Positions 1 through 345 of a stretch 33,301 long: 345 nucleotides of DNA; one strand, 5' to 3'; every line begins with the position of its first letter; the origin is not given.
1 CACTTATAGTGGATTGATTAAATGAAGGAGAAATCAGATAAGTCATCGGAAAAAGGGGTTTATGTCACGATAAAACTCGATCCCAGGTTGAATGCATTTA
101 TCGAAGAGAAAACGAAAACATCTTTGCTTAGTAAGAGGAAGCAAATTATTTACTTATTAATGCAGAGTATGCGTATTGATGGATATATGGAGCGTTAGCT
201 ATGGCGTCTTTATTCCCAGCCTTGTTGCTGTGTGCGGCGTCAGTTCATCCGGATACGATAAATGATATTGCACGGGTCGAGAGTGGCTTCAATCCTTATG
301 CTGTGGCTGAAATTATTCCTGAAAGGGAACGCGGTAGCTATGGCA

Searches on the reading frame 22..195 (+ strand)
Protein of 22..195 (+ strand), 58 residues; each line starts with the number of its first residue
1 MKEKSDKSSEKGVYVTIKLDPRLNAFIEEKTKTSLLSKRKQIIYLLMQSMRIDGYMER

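Call 21: search_protein_families(library=pfam, proteins=[window:22-195:+], max_evalue=1)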
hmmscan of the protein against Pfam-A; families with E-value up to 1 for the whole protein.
seq(58 aa): 1 family
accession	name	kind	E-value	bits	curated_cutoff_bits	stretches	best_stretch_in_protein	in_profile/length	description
PF18435.7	EstA_Ig_like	-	0.12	12.9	26.7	1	3-25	60-84/120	Esterase Ig-like N-terminal domain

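Call 22: search_protein_families(library=ncbifam, proteins=[window:22-195:+], max_evalue=1)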
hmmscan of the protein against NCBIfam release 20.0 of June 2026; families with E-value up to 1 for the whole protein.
seq(58 aa): 0 families

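Call 25: find_homologous_proteins(query=window:22-195:+, max_evalue=0.01)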
Query seq(58 aa) (58 aa): 19 proteins with E <= 0.01 among 19 candidates.
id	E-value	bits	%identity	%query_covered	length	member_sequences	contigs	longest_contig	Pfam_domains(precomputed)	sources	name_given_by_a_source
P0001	5.4e-28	112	98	100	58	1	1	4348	-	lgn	-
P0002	6.9e-28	111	98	100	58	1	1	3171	-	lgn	-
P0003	2.2e-27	110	97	100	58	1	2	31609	-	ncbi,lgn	-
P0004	2.5e-27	109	97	100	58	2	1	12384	-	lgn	-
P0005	3.1e-27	109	98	100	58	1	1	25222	-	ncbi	-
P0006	4.6e-27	109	97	100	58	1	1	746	-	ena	-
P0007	9.3e-27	108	97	100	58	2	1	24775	-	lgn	-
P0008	9.8e-27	108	97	100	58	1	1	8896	-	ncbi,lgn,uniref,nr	ncbi:hypothetical protein [Escherichia coli]|uniref:hypothetical protein n=1 Tax=Escherichia coli Ta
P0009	1.3e-26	107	97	100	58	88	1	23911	-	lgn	-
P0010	1.6e-26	107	98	97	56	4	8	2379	-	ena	-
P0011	6.9e-25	102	88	100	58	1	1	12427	-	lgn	-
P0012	2.8e-22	94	98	88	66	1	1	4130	-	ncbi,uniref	ncbi:hypothetical protein, partial [Escherichia coli]|uniref:hypothetical protein n=1 Tax=Escherichi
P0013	2.5e-19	85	84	100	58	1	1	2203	-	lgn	-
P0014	8.1e-15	71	100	66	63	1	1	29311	-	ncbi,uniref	ncbi:hypothetical protein ACQ9AN_23200, partial [Escherichia coli]|uniref:hypothetical protein n=1 T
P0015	1.2e-13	67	100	62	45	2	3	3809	-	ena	-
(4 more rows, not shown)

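Call 34: search_dna_similar(query=window:22-195:+, collection=plasmids, mode=protein, rows=spread, max_evalue=1, max_rows=40)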
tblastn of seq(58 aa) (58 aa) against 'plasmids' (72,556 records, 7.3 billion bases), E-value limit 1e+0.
Records with a match: 492; places in all: 496; records where one place covers at least 80% of the query: 447.
Best place of each record, by identity: >=99% 317; 95-99% 126; 90-95% 1; <60% 48.
By first word of the organism name: Escherichia 371; Salmonella 63; Klebsiella 43; Citrobacter 4; Enterobacter 4; Shigella 3; uncultured 2; Yersinia 2.
By predicted mobility (MOB-suite, as given by PLSDB): conjugative 489; mobilizable 2; non-mobilizable 1.
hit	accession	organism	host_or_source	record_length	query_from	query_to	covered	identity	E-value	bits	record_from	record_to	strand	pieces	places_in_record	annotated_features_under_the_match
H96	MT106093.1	uncultured bacterium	-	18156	1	58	100%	100.0%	4e-30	116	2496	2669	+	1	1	hypothetical protein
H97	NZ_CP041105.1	Klebsiella pneumoniae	Swine,Rectal swab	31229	1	58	100%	100.0%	4e-30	116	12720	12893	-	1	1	none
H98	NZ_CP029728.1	Citrobacter sp. CRE-46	-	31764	1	58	100%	100.0%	4e-30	116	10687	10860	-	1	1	none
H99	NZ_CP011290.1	Salmonella enterica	Homo sapiens,stool,human sample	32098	1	58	100%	100.0%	4e-30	116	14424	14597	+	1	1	none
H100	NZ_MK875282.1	Escherichia coli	-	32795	1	58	100%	100.0%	4e-30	116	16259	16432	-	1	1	none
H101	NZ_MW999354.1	Klebsiella pneumoniae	-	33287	1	58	100%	100.0%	4e-30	116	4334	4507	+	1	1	none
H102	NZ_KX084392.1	Escherichia coli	feces of piglet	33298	1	58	100%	100.0%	4e-30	116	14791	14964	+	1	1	none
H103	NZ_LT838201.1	Escherichia coli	Homo sapiens,clinical isolate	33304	1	58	100%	100.0%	4e-30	116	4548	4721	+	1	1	none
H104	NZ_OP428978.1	Klebsiella pneumoniae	Homo sapiens,pus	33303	1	58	100%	100.0%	4e-30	116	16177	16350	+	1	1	none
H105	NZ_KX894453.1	Escherichia coli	pig,feces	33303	1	58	100%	100.0%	4e-30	116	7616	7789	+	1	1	none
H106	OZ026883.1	Escherichia coli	-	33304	1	58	100%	100.0%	4e-30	116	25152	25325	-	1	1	hypothetical protein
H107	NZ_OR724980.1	Escherichia coli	-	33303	1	58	100%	100.0%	4e-30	116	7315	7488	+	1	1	none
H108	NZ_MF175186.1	Escherichia coli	-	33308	1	58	100%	100.0%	4e-30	116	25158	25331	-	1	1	none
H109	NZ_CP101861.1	Escherichia coli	pigeon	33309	1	58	100%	100.0%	4e-30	116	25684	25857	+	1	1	none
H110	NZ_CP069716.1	Escherichia coli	pig,liver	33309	1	58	100%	100.0%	4e-30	116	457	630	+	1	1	none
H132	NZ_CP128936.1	Escherichia coli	-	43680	14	50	64%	45.9%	3e-1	35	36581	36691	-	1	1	none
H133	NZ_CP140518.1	Escherichia coli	-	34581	14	50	64%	43.2%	7e-1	33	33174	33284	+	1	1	hypothetical protein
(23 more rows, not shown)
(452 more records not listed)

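Call 35: get_annotated_region(hit=H133, flank=2500)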
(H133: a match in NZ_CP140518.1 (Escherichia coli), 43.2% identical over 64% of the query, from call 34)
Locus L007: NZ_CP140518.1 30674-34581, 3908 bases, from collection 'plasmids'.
description: Escherichia coli strain PNUSAE151637 plasmid unnamed2, complete sequence
organism: Escherichia coli (NCBI taxid 562)
taxonomy: Bacteria; Pseudomonadota; Gammaproteobacteria; Enterobacterales; Enterobacteriaceae; Escherichia; Escherichia coli
host: -; source: -; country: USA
typing (MOB-suite, as given by PLSDB): conjugative; replicon IncX4; relaxase MOBP; mating-pair formation MPF_T
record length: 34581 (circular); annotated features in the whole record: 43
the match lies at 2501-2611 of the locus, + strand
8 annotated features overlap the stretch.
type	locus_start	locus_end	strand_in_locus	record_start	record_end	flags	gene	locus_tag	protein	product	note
CDS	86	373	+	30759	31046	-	-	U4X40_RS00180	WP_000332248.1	helix-turn-helix transcriptional regulator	-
CDS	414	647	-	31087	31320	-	-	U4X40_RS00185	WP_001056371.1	EexN family lipoprotein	-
CDS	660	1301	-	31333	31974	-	-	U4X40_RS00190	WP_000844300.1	type IV secretion system protein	-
CDS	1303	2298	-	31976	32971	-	-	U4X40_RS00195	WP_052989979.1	type IV secretion system protein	-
CDS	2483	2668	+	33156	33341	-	-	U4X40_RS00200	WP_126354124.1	hypothetical protein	-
CDS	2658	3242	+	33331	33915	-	-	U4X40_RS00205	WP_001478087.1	lytic transglycosylase domain-containing protein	-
CDS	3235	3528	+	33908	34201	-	-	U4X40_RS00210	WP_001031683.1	TrbC/VirB2 family protein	-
CDS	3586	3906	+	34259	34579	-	-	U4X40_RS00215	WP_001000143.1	VirB3 family type IV secretion system protein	-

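Call 36: get_annotated_region(hit=H132, flank=2500)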
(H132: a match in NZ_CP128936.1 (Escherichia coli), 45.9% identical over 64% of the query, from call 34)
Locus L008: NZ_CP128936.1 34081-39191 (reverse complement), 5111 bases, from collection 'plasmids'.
description: Escherichia coli strain TUM9757 plasmid pMTY9757_untypable_1, complete sequence
organism: Escherichia coli (NCBI taxid 562)
taxonomy: Bacteria; Pseudomonadota; Gammaproteobacteria; Enterobacterales; Enterobacteriaceae; Escherichia; Escherichia coli
host: -; source: -; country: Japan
typing (MOB-suite, as given by PLSDB): conjugative; replicon IncX4; relaxase MOBP; mating-pair formation MPF_T
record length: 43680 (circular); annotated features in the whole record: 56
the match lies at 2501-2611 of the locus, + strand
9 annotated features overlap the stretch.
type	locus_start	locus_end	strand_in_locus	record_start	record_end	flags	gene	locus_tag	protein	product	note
CDS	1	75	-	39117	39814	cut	-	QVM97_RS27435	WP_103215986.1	IS1-like element IS1A family transposase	-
CDS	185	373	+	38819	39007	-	-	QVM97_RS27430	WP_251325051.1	RNA polymerase subunit sigma-70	-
CDS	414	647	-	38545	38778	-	-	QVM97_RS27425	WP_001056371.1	EexN family lipoprotein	-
CDS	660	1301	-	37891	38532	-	-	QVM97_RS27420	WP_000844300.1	type IV secretion system protein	-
CDS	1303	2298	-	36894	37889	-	-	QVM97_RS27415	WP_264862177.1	type IV secretion system protein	-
CDS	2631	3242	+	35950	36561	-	-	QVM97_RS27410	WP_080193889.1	lytic transglycosylase domain-containing protein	-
CDS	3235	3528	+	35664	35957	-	-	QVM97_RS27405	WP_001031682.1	TrbC/VirB2 family protein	-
CDS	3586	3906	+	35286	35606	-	-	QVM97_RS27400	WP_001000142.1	VirB3 family type IV secretion system protein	-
CDS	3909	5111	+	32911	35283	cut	-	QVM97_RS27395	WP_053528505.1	VirB4 family type IV secretion system protein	-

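Call 37: search_protein_representatives(protein=window:22-195:+)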
Query: 58 residues. Proteins with E-value up to 0.001 (for the whole library): 8; up to 1e-10: 6; up to 1e-30: 0. The best 8 are listed.
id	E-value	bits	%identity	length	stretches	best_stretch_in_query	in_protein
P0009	4.1e-27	107.2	97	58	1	1-58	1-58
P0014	2.6e-15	70.6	100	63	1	21-58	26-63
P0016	9.1e-14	65.9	88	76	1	1-41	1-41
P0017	1.2e-13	65.5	95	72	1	1-38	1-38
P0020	2.1e-11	58.6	39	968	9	12-49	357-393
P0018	3.3e-11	57.9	97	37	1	26-58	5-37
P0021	6.6e-09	50.8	56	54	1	1-54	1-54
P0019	6.5e-04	35.3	71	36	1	1-28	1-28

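Call 43: search_solved_structures(query=A3, max_evalue=10, show_alignments=3)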
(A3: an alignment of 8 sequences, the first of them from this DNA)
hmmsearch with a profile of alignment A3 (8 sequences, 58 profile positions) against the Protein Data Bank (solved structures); distinct sequences matched with E-value up to 10: 3.
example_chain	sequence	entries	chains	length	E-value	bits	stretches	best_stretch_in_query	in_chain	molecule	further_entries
2c0s_A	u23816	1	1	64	0.6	12.9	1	18-34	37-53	CONSERVED DOMAIN PROTEIN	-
2h7f_X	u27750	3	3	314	1.2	11.9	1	19-50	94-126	DNA topoisomerase 1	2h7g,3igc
7ood_w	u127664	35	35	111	1.3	11.8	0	13-40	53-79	50S ribosomal protein L29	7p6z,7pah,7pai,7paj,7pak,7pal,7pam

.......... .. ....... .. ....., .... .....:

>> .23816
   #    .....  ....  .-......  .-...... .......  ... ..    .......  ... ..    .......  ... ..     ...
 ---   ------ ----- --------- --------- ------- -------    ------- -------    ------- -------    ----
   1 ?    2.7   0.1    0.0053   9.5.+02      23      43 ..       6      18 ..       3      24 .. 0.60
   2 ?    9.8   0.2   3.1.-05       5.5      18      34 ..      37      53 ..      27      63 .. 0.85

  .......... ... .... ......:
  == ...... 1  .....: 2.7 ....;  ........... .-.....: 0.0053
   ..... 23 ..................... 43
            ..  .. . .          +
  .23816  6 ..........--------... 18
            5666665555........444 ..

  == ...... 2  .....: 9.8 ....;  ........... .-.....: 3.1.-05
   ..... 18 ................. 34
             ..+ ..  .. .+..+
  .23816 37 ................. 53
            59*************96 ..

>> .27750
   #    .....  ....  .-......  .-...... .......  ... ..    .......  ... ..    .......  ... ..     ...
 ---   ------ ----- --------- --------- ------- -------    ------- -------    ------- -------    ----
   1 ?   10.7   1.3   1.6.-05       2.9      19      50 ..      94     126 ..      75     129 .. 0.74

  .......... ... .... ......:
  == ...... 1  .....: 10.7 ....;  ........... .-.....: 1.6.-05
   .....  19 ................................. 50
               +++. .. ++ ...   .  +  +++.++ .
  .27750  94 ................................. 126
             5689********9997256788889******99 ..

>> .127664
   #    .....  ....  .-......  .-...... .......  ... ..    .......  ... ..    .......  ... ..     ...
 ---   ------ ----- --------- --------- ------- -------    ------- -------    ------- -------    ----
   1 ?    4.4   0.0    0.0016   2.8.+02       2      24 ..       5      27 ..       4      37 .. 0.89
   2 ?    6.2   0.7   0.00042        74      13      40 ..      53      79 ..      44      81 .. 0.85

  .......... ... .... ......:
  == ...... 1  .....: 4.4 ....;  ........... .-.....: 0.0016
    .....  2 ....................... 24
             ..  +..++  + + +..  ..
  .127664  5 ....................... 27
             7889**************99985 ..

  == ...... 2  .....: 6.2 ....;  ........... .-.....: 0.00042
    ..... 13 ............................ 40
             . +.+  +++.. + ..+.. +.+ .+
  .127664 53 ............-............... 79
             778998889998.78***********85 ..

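Call 44: search_protein_families(library=pfam, alignment_id=A3, max_evalue=10)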
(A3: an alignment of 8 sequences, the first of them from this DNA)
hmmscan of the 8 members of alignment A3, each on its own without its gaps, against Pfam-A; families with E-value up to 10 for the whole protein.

A. member 1, seq(58 aa): 1 family
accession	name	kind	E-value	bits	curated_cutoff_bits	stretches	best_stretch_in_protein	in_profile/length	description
PF18435.7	EstA_Ig_like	-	0.12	12.9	26.7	1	3-25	60-84/120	Esterase Ig-like N-terminal domain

B. families by the number of members that match (of 8 scanned): 5 families
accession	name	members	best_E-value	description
PF14451.12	Ub-Mut7C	4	0.073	Mut7-C ubiquitin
PF13035.11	DUF3896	3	0.00058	Protein of unknown function (DUF3896)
PF18435.7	EstA_Ig_like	2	0.12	Esterase Ig-like N-terminal domain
PF05509.17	TraY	1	0.039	TraY domain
PF05534.18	HicB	1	0.12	HicB family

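Call 48: predict_structure(alignment_id=A3)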
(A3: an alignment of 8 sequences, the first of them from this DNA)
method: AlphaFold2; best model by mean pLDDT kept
length: 58 residues; sequences in the alignment: 8
mean_pLDDT: 79.3   pTM: 0.41
mean pLDDT of the five models: 79.3, 71.4, 70.8, 69.4, 68.9
residues with pLDDT >= 90: 23; 70-90: 21; 50-70: 11; < 50: 3
segments of 3 or more residues with pLDDT < 50: 1-3
pLDDT, mean of each block of 10 residues (from residue 1): 53 75 90 93 92 72
secondary structure, 60 per line:
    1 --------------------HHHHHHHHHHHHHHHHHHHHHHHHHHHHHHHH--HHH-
elements in order: H21-52

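Call 54: search_dna_similar(query=P0021, collection=plasmids, mode=protein, max_evalue=0.001, max_rows=12)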
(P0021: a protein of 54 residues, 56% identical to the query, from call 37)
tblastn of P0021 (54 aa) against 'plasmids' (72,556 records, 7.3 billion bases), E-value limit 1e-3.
Records with a match: 447; places in all: 450; records where one place covers at least 80% of the query: 447.
Best place of each record, by identity: 95-99% 1; 90-95% 1; 80-90% 2; <60% 443.
By first word of the organism name: Escherichia 329; Salmonella 60; Klebsiella 43; Citrobacter 4; Enterobacter 4; Shigella 3; Yersinia 2; uncultured 2.
By predicted mobility (MOB-suite, as given by PLSDB): conjugative 444; mobilizable 2; non-mobilizable 1.
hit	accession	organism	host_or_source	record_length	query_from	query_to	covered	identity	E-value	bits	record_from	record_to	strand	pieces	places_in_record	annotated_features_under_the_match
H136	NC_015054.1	Yersinia pestis Java 9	-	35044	1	54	100%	96.3%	8e-27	106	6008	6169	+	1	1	none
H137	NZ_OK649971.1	Citrobacter freundii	-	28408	1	54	100%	94.4%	2e-26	105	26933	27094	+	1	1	none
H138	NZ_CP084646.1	Yersinia ruckeri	Pike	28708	1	54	100%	88.9%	3e-24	99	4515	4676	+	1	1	none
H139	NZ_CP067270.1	Escherichia coli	cell culture,waste water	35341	1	54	100%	88.9%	3e-24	99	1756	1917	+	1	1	none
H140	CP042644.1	Escherichia coli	Sus scrofa domesticus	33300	1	54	100%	55.6%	6e-11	62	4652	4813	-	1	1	none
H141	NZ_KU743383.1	Escherichia coli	sludge originating from a Sus scrofa ...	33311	1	54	100%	55.6%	8e-11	61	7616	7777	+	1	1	none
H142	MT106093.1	uncultured bacterium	-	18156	1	54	100%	55.6%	9e-11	61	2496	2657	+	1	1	hypothetical protein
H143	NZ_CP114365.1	Klebsiella variicola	Homo sapiens,blood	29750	1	54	100%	55.6%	9e-11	61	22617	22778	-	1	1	none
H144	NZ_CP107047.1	Klebsiella pneumoniae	Homo sapiens,Monoclonal strain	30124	1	54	100%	55.6%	9e-11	61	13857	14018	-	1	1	none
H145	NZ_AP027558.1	Escherichia coli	Homo sapiens,whole organism,feces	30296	1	54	100%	55.6%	9e-11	61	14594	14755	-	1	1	none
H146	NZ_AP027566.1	Escherichia coli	Homo sapiens,whole organism,feces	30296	1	54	100%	55.6%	9e-11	61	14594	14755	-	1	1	none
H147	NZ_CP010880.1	Escherichia coli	Homo sapiens,sputum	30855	1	54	100%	55.6%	9e-11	61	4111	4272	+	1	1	none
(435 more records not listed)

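Call 55: get_annotated_region(hit=H136, flank=1500)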
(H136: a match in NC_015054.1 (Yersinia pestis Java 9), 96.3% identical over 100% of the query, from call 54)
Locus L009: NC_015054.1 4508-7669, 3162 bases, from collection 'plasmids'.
description: Yersinia pestis Java 9 plasmid pJARS35, complete sequence
organism: Yersinia pestis Java 9 (NCBI taxid 880632)
taxonomy: Bacteria; Pseudomonadota; Gammaproteobacteria; Enterobacterales; Yersiniaceae; Yersinia; Yersinia pestis; Yersinia pestis Java 9
host: -; source: -; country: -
typing (MOB-suite, as given by PLSDB): conjugative; replicon IncX7; relaxase MOBP; mating-pair formation MPF_T
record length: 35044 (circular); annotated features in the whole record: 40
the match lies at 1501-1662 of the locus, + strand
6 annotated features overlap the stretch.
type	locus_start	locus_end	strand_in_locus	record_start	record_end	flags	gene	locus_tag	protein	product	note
CDS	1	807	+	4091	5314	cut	mobP1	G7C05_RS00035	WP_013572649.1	MobP1 family relaxase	-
CDS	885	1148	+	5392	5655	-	-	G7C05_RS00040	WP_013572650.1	LuxR C-terminal-related transcriptional regulator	GO:0006355 - regulation of DNA-templated transcription [Evidence IEA]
CDS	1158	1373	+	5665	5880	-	-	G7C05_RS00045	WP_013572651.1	EexN family lipoprotein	-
CDS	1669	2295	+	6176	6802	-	-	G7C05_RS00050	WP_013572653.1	lytic transglycosylase domain-containing protein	-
CDS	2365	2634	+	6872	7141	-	-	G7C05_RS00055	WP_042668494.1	TrbC/VirB2 family protein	-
CDS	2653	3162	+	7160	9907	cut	-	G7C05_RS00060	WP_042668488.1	VirB4 family type IV secretion/conjugal transfer ATPase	-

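Call 56: get_annotated_region(hit=H138, flank=1500)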
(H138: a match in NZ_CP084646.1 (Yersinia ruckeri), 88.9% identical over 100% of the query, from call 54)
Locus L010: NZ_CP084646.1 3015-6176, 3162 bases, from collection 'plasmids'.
description: Yersinia ruckeri strain 17Y0159 plasmid p17Y0159.3, complete sequence
organism: Yersinia ruckeri (NCBI taxid 29486)
taxonomy: Bacteria; Pseudomonadota; Gammaproteobacteria; Enterobacterales; Yersiniaceae; Yersinia; Yersinia ruckeri
host: -; source: Pike; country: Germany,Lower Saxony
typing (MOB-suite, as given by PLSDB): conjugative; replicon IncX7; relaxase MOBP; mating-pair formation MPF_T
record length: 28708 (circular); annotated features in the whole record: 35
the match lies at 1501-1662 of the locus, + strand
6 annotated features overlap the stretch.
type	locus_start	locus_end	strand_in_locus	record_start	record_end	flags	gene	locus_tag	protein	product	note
CDS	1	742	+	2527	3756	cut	mobP1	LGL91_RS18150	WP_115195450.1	MobP1 family relaxase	-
CDS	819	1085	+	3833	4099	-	-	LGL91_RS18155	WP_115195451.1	LuxR C-terminal-related transcriptional regulator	GO:0006355 - regulation of DNA-templated transcription [Evidence IEA]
CDS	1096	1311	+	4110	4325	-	-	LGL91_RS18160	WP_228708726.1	EexN family lipoprotein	-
CDS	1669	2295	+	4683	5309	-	-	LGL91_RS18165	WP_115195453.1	lytic transglycosylase domain-containing protein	-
CDS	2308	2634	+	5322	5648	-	-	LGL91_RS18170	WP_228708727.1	TrbC/VirB2 family protein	-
CDS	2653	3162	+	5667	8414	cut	-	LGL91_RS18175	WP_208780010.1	VirB4 family type IV secretion/conjugal transfer ATPase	-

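Call 57: get_annotated_region(hit=H139, flank=1500)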
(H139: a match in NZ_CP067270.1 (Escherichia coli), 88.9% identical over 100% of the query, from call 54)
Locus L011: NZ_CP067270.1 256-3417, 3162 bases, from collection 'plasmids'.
description: Escherichia coli strain ABW_S38 plasmid pABW_S38e, complete sequence
organism: Escherichia coli (NCBI taxid 562)
taxonomy: Bacteria; Pseudomonadota; Gammaproteobacteria; Enterobacterales; Enterobacteriaceae; Escherichia; Escherichia coli
host: -; source: cell culture,waste water; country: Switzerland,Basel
typing (MOB-suite, as given by PLSDB): conjugative; replicon IncX7; relaxase MOBP; mating-pair formation MPF_T
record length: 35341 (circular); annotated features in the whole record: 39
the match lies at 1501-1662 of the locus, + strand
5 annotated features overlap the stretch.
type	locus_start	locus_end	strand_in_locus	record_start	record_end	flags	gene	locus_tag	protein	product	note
CDS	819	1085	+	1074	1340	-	-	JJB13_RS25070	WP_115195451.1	LuxR C-terminal-related transcriptional regulator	GO:0006355 - regulation of DNA-templated transcription [Evidence IEA]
CDS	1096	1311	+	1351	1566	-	-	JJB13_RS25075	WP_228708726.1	EexN family lipoprotein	-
CDS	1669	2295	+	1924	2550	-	-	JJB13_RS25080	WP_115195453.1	lytic transglycosylase domain-containing protein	-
CDS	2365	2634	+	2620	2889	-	-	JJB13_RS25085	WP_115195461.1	TrbC/VirB2 family protein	-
CDS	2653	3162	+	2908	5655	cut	-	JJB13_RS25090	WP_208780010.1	VirB4 family type IV secretion/conjugal transfer ATPase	-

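Call 61: fold_search(model_id=the predicted structure, library=pdb)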
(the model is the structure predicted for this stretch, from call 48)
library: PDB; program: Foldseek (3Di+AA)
matches with E <= 10: 2; with E <= 0.001: 0
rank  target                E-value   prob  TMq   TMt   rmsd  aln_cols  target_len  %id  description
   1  8rve_Y                7.2e+00  0.03  0.31  0.23  10.1        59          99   14  Vimentin intermediate filament (released 2024-04-10)
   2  8rve_c                7.2e+00  0.03  0.31  0.17  10.1        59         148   14  Vimentin intermediate filament (released 2024-04-10)
